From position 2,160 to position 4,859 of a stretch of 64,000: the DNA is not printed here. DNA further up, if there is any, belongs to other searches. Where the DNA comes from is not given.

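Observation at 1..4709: Tandem paralogous ~800-aa secreted, hyper-Cys-rich proteins; gene B ends in a PSCyt1-like CxxCH domain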

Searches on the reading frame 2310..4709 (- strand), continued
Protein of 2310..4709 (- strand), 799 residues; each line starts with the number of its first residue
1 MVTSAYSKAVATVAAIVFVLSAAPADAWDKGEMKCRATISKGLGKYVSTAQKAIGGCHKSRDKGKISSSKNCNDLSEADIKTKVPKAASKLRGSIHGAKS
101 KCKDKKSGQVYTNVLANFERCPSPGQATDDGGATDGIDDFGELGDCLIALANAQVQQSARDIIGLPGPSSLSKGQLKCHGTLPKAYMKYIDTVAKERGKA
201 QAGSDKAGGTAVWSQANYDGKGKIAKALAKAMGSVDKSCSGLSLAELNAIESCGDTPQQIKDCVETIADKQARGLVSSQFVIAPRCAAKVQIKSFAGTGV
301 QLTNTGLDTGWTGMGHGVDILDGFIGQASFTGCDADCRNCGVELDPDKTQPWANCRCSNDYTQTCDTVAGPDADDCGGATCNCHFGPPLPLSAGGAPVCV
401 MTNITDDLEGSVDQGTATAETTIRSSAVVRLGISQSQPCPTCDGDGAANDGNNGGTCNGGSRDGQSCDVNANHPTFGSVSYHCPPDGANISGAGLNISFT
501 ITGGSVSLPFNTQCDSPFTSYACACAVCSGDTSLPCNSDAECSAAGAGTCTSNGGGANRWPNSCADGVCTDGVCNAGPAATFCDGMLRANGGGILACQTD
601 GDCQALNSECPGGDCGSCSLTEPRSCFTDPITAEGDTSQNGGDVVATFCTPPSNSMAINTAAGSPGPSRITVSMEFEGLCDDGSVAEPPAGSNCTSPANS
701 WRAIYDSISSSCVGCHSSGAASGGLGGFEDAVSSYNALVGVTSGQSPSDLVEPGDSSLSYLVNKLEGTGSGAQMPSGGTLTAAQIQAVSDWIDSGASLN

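Call 70: fold_search(model_id=the predicted structure, library=viral)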
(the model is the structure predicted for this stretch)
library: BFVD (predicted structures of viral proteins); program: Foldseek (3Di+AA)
matches with E <= 10: 198; with E <= 0.001: 0
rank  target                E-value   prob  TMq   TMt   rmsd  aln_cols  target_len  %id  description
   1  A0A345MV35            2.4e-01  0.11  0.07  0.16  23.4       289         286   10  (no name in the UniProt tables at hand)
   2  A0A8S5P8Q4            2.4e-01  0.09  0.07  0.15  24.2       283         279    8  Minor capsid component [Myoviridae sp. ctEwD1]
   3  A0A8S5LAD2            3.8e-01  0.09  0.08  0.15  26.1       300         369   12  Minor capsid protein [Siphoviridae sp. ctFNZ2]
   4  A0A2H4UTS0            4.6e-01  0.09  0.09  0.17  21.5       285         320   10  Uncharacterized protein [Bodo saltans virus]
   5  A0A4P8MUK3            5.1e-01  0.06  0.06  0.12  23.4       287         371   11  (no name in the UniProt tables at hand)
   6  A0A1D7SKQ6            5.3e-01  0.02  0.06  0.06  27.7       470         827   12  Baseplate hub subunit tail lysozyme [Cyanophage S-RIM14]
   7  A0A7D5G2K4            5.6e-01  0.04  0.05  0.05  25.3       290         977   12  (no name in the UniProt tables at hand)
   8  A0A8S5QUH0            6.4e-01  0.11  0.09  0.23  14.3       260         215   12  Uncharacterized protein [CrAss-like virus sp. ctDAq1]
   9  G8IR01                7.5e-01  0.07  0.08  0.07  24.8       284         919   13  MuF-like minor capsid protein [Mycobacterium phage Fionnbharth]
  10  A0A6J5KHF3            7.8e-01  0.07  0.09  0.10  25.9       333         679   11  Uncharacterized protein [uncultured Caudovirales phage]
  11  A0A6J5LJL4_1          7.8e-01  0.05  0.10  0.07  24.7       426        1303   14  LT_GEWL domain containing protein [uncultured Caudovirales phage]
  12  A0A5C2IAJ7            8.6e-01  0.07  0.08  0.18  23.0       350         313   12  (no name in the UniProt tables at hand)
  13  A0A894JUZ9            9.5e-01  0.09  0.10  0.17  26.4       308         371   11  (no name in the UniProt tables at hand)
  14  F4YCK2                9.5e-01  0.04  0.07  0.06  28.6       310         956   13  (no name in the UniProt tables at hand)
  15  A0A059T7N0            1.0e+00  0.04  0.07  0.06  21.6       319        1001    9  Tail tape measure protein [Listeria phage LP-114]
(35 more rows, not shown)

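Call 71: find_homologous_proteins(query=A1, max_evalue=0.00001)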
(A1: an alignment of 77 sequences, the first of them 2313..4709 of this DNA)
Query A1 (77 sequences) (799 aa, profile of the alignment): 109 proteins with E <= 0.00001 among 8000 candidates.
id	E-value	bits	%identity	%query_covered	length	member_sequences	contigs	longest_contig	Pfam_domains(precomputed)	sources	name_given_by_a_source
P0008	0.0e+0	1099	39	85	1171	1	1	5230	-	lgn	-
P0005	5.3e-278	942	63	87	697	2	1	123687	-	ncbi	-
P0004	1.7e-269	914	64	87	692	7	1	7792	-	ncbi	-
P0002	2.3e-267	907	69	98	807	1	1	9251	-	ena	-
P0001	2.4e-267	907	100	98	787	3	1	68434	-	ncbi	ncbi:MAG: hypothetical protein VB852_00435 [Deltaproteobacteria bacterium]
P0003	2.6e-261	887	69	100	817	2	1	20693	-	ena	-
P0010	2.1e-260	884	53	84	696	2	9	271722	-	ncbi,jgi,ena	-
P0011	8.9e-260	882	52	85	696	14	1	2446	-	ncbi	-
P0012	1.4e-258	878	52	84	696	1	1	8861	-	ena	-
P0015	1.4e-257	875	50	87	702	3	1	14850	-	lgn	-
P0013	1.5e-257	875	51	87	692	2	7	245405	-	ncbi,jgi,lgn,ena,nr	ncbi:MAG: hypothetical protein H8E45_10190 [Proteobacteria bacterium]|nr:hypothetical protein [Pseud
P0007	1.2e-256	872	53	87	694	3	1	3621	-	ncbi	ncbi:MAG: hypothetical protein VCA74_08870 [Deltaproteobacteria bacterium]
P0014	1.3e-255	868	52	83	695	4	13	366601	-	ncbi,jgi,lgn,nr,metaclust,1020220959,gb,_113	ncbi:MAG TPA: hypothetical protein EYG16_01975 [Deltaproteobacteria bacterium]|nr:hypothetical prote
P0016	2.3e-253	861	49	87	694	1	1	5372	-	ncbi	-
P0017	2.6e-253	861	49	87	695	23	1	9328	-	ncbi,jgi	-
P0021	9.3e-252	855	42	50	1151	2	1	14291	-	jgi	-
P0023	9.7e-237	806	41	84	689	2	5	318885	-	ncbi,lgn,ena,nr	ncbi:MAG: hypothetical protein H8E45_01265 [Proteobacteria bacterium]|nr:hypothetical protein [Pseud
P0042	3.0e-224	765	40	87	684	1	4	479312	-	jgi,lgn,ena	jgi:hypothetical protein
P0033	6.1e-223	760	41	85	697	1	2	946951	-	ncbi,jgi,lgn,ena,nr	ncbi:MAG TPA: hypothetical protein VEC57_19185 [Candidatus Limnocylindrales bacterium]|nr:hypothetic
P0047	3.1e-209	715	45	49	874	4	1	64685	-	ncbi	-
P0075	1.4e-188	647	41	50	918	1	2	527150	-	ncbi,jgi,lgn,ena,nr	ncbi:MAG TPA: hypothetical protein VEC57_08325 [Candidatus Limnocylindrales bacterium]|nr:hypothetic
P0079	2.6e-185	636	40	54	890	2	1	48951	-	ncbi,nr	ncbi:MAG TPA: hypothetical protein VEL28_13385 [Candidatus Binatia bacterium]|nr:hypothetical protei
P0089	3.1e-133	464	34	44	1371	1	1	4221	-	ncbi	-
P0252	1.1e-120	422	35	46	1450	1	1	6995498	-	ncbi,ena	-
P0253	1.0e-112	396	33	46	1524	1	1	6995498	-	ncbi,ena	-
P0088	1.9e-112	395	36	48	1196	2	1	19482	-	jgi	jgi:hypothetical protein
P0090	2.7e-112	394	36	41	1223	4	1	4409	-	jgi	jgi:hypothetical protein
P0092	6.7e-80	287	35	35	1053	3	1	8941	-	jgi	jgi:hypothetical protein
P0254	6.7e-56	208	32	16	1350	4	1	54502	-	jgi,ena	-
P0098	2.6e-53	199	32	49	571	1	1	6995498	-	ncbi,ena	-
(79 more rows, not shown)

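Call 75: find_encoding_contigs(protein=P0042, flank=7000, max_places=1)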
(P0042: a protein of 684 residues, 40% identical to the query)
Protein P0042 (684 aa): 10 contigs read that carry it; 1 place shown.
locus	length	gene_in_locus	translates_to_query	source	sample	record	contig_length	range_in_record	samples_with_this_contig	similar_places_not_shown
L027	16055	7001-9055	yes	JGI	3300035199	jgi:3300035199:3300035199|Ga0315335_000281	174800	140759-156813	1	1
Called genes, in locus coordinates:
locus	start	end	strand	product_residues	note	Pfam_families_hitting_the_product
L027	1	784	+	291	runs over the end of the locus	PF00701:DHDPS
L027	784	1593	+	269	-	PF01113:DapB_N, PF05173:DapB_C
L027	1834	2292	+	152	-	PF01288:HPPK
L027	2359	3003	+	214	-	PF00923:TAL_FSA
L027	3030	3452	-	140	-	-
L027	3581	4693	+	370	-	PF00989:PAS, PF13188:PAS_8, PF08448:PAS_4, PF13426:PAS_9, PF08447:PAS_3 (weak), PF00512:HisKA (weak), PF00072:Response_reg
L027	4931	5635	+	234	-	PF01923:Cob_adeno_trans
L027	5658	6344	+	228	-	PF00753:Lactamase_B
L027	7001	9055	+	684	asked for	-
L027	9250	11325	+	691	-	-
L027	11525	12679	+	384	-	PF00107:ADH_zinc_N (weak)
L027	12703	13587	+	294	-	PF02737:3HCDH_N, PF00725:3HCDH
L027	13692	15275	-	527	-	PF13231:PMT_2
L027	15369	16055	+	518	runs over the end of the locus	PF00171:Aldedh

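Call 76: find_encoding_contigs(protein=P0023, flank=7000, max_places=1)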
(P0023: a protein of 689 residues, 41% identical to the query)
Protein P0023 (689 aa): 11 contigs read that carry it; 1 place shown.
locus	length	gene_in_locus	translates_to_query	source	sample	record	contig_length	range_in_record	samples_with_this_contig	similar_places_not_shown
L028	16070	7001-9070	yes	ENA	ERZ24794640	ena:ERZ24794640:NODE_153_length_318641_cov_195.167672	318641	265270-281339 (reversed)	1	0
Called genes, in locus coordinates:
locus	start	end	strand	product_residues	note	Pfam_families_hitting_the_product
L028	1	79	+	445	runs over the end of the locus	-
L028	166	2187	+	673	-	PF00378:ECH_1, PF16113:ECH_2, PF02737:3HCDH_N, PF00725:3HCDH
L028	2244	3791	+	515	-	PF13231:PMT_2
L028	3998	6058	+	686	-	PF06980:DUF1302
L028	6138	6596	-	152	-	-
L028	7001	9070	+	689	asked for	-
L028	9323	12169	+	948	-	-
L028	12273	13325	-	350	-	-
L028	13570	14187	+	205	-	-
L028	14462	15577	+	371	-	-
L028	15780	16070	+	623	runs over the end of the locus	-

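Call 80: search_protein_families(library=pfam, proteins=[P0252, P0253, P0254, P0130, P0123, P0172, P0177], max_evalue=0.001)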
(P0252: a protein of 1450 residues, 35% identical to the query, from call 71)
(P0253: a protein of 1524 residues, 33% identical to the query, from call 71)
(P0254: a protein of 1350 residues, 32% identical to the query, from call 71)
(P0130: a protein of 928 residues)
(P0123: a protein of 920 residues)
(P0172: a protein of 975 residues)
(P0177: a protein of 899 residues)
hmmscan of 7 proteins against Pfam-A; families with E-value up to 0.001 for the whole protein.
P0252 (1450 aa): 0 families

P0253 (1524 aa): 1 family
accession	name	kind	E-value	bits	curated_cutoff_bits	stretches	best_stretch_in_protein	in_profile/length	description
PF13948.11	DUF4215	-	0.00087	20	27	1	870-904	13-46/47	Domain of unknown function (DUF4215)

P0254 (1350 aa): 0 families

P0130 (928 aa): 0 families

P0123 (920 aa): 0 families

P0172 (975 aa): 0 families

P0177 (899 aa): 0 families
